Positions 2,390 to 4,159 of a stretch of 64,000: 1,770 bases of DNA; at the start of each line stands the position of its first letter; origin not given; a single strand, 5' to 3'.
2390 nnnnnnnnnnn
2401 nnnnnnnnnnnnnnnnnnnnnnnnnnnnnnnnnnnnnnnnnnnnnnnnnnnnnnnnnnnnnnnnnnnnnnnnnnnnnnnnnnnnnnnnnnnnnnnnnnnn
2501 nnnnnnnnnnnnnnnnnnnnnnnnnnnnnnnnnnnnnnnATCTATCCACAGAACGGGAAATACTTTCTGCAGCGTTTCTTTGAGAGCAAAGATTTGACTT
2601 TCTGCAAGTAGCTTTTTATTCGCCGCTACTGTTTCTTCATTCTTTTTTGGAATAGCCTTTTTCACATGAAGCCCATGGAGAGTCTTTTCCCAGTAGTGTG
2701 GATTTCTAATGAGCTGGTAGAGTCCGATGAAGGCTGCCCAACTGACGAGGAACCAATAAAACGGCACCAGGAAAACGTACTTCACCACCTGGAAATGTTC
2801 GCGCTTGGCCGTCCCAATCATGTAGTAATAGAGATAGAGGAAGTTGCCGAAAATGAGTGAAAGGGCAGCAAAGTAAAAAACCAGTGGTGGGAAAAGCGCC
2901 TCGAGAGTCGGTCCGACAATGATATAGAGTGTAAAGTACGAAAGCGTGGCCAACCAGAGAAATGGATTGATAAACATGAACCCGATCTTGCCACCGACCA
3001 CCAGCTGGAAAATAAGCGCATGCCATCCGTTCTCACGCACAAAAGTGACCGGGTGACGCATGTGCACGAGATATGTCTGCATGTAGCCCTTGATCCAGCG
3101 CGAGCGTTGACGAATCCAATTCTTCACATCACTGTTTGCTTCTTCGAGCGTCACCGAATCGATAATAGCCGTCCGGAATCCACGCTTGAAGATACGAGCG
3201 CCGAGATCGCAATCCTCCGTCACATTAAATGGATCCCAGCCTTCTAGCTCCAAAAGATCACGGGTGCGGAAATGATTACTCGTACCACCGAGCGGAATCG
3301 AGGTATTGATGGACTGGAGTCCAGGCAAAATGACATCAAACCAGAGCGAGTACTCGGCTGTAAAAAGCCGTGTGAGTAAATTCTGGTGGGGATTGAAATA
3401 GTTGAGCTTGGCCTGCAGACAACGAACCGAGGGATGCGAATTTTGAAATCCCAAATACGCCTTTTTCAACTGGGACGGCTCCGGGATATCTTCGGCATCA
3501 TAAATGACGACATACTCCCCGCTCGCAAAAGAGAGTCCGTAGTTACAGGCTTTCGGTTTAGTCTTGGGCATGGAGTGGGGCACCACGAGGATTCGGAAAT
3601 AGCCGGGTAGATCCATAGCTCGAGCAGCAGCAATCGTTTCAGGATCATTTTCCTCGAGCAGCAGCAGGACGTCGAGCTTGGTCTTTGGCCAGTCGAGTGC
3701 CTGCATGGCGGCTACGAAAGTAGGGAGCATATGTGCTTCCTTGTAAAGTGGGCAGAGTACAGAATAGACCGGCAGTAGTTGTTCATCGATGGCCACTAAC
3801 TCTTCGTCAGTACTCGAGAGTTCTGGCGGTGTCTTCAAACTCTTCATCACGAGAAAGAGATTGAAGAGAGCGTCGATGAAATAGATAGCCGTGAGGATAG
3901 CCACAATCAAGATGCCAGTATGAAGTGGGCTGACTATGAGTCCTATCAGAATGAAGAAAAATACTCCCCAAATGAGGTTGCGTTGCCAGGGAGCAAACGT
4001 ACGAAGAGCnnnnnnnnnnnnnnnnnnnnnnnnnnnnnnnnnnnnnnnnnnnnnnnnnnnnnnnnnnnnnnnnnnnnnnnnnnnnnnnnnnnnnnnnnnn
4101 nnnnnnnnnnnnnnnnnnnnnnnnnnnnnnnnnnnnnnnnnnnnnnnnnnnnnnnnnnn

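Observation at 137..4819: A 1560-aa single polypeptide fusing two GT2 domains, a flippase-like 12-14-TM module and a GT4 domain, next to the dTDP-rhamnose genes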

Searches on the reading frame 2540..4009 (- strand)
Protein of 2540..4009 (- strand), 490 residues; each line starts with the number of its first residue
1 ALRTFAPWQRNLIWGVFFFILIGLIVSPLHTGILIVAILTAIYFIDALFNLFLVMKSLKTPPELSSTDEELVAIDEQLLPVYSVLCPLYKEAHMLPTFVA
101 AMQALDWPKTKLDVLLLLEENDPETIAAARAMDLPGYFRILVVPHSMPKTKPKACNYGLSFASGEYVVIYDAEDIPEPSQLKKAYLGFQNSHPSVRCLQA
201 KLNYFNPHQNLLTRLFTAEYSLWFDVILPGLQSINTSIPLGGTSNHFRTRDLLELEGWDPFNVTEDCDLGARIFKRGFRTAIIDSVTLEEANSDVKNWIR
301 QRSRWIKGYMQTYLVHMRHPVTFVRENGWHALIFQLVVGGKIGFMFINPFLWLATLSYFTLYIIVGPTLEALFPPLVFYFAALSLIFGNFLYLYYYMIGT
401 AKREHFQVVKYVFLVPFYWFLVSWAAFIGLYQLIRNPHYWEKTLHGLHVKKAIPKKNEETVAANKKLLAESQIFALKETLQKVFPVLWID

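Call 6: search_protein_families(library=pfam, proteins=[window:2594-3997:-], max_evalue=10)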
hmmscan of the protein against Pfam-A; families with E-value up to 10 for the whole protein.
seq(468 aa): 4 families
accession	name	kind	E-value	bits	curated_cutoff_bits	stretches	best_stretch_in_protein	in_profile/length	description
PF13641.12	Glyco_tranf_2_3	-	2.4e-22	80.5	27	1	78-304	3-230/230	Glycosyltransferase like family 2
PF13632.12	Glyco_trans_2_3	-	5.3e-21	75.8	27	1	162-365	1-182/198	Glycosyl transferase family group 2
PF00535.33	Glycos_transf_2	-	1.4e-08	35.3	23.3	1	79-209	1-128/168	Glycosyl transferase family 2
PF13506.12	Glyco_transf_21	-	0.03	14.2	21.7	1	236-302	102-173/174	Glycosyl transferase family 21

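Call 12: search_solved_structures(query=window:2594-3997:-, max_evalue=1, show_alignments=2)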
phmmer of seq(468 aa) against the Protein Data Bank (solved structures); distinct sequences matched with E-value up to 1: 12.
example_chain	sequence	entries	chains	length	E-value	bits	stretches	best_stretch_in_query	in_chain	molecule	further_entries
5ej1_A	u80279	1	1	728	2.7e-10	43.1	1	70-342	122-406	Putative cellulose synthase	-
4hg6_A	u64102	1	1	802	3.5e-10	42.7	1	70-342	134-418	Cellulose Synthase Subunit A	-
4p00_A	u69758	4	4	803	3.5e-10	42.7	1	70-342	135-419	Cellulose Synthase A subunit | Cellulose Synthase subunit A | Putative cellulose synthase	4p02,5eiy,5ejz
6yv7_A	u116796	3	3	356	0.00023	23.6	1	68-171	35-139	Glycosyl transferase, family 2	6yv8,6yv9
6yv7_B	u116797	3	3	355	0.00023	23.5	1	68-171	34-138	Glycosyl transferase, family 2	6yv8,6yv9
3bcv_A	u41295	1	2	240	0.00043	22.6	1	74-175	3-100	Putative glycosyltransferase protein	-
9jma_A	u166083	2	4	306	0.00049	22.5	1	78-178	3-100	GalNAc(5)-diNAcBac-PP-undecaprenol beta-1,3-glucosyltransferase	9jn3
6tcb_A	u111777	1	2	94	0.044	16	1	200-268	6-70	Uncharacterized protein PA2723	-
5tze_C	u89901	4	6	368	0.076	15.2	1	78-195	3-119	Glycosyl transferase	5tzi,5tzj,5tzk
5tz8_A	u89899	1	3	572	0.16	14.2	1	78-195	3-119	Glycosyl transferase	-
5hea_A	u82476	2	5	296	0.27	13.4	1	134-204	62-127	Putative glycosyltransferase (GalT1)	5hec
6p61_A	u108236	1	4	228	0.34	13.1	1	75-210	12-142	Glycosyltransferase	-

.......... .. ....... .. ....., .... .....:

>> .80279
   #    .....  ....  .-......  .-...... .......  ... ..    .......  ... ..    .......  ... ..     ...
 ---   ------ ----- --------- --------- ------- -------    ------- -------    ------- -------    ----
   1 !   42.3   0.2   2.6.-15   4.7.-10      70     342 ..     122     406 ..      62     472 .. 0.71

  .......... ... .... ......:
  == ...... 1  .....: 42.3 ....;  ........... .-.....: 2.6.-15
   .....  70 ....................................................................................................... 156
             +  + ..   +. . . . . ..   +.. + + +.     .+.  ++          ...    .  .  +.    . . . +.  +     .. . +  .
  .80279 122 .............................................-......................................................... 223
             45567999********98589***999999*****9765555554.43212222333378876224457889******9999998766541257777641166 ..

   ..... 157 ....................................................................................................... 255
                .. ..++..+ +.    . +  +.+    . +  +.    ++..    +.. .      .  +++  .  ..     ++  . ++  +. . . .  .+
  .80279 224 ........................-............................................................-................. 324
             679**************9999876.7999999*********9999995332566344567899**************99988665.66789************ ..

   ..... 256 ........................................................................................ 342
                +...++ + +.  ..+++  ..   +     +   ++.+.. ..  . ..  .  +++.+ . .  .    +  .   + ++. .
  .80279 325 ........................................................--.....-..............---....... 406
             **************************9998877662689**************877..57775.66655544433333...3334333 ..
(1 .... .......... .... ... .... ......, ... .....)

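Call 31: search_protein_families(library=ncbifam, proteins=[window:2540-4009:-], max_evalue=1)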
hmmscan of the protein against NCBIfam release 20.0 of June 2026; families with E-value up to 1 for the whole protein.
window:2540-4009:- (490 aa): 11 families
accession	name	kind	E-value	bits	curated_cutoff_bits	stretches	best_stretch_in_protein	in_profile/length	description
TIGR03030.1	CelA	equivalog_domain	2.1e-22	79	699.1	1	58-315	110-383/714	UDP-forming cellulose synthase catalytic subunit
TIGR03111.1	glyc2_xrt_Gpos1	hypoth_equivalog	4.4e-15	55.4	363.95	1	77-442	46-416/439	TIGR03111 family XrtG-associated glycosyltransferase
NF008558.0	PRK11498.1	equivalog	3.8e-14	51.6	992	1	74-315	267-507/872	UDP-forming cellulose synthase catalytic subunit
TIGR03937.1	PgaC_IcaA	equivalog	1.9e-11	43.6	422.3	1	69-430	34-387/407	poly-beta-1,6-N-acetyl-D-glucosamine synthase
NF041865.1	EpsU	equivalog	1.6e-09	37.3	700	1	82-312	41-268/394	exopolysaccharide biosynthesis GT2 family glycosyltransferase EpsU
TIGR03965.1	mycofact_glyco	equivalog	1.5e-06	27.4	280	1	79-320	73-308/467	mycofactocin biosynthesis glycosyltransferase MftF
NF011305.0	PRK14716.1-3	equivalog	1.7e-06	27.5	409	1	33-283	9-269/486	glycosyl transferase family protein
NF053846.1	glyco_with_XrtP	equivalog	6.6e-06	25.1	520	1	231-443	215-435/440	XrtP-associated glycosyltransferase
TIGR04283.1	glyco_like_mftF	equivalog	0.00015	21.4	182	1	83-285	2-180/221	TIGR04283 family arsenosugar biosynthesis glycosyltransferase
NF041875.1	EPS_EpsD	equivalog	0.00055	19.4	370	1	247-304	162-222/325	exopolysaccharide biosynthesis glycosyltransferase EpsD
NF007482.0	PRK10073.1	equivalog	0.009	15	423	1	81-179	7-101/334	glycosyltransferase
